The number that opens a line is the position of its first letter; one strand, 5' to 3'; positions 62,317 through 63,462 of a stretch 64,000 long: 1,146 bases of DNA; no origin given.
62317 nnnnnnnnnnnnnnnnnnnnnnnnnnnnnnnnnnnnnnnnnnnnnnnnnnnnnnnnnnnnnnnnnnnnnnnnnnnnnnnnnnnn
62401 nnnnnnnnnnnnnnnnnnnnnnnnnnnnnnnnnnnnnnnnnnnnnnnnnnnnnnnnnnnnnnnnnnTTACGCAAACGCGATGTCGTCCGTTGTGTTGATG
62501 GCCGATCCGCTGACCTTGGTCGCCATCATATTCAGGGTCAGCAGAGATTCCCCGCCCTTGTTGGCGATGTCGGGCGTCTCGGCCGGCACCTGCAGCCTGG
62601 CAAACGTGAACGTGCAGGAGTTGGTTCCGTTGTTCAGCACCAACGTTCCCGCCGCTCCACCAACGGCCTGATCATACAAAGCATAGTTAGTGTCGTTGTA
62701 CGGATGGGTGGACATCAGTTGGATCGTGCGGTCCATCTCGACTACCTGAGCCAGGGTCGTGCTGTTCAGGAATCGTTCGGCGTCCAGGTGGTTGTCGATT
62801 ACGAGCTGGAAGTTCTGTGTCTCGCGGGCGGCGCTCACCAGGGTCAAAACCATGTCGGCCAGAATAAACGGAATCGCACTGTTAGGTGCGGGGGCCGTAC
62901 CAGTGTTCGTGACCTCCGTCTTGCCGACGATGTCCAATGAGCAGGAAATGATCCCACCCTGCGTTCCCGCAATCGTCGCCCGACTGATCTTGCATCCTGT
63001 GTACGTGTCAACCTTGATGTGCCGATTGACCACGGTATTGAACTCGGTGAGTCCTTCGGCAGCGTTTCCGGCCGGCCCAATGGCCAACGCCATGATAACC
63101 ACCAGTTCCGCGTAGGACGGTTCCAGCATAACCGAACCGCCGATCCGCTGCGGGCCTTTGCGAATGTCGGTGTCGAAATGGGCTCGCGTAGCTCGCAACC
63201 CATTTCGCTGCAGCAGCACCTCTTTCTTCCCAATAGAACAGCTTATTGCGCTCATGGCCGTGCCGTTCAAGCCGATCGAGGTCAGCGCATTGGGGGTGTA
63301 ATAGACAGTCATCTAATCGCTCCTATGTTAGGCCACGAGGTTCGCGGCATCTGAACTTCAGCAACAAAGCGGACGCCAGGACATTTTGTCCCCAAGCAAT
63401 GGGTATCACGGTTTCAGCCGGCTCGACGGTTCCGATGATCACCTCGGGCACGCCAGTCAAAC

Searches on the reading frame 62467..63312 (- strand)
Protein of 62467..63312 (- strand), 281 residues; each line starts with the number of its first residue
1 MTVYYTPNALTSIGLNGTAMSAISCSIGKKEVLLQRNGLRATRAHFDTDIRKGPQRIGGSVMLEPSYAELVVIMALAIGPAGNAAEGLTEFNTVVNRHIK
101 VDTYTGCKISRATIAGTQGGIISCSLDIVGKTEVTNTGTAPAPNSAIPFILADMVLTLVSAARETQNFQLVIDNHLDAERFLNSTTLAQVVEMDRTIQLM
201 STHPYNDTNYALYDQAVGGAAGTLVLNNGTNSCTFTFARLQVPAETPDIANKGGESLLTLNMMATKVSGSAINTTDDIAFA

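Call 56: search_protein_families(library=pfam, proteins=[window:62467-63312:-], max_evalue=0.001)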
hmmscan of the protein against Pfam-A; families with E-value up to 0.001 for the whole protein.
window:62467-63312:- (281 aa): 1 family
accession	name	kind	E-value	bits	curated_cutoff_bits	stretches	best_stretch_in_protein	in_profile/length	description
PF18906.5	Phage_tube_2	-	5.3e-16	59.5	27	1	17-255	20-258/266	Phage tail tube protein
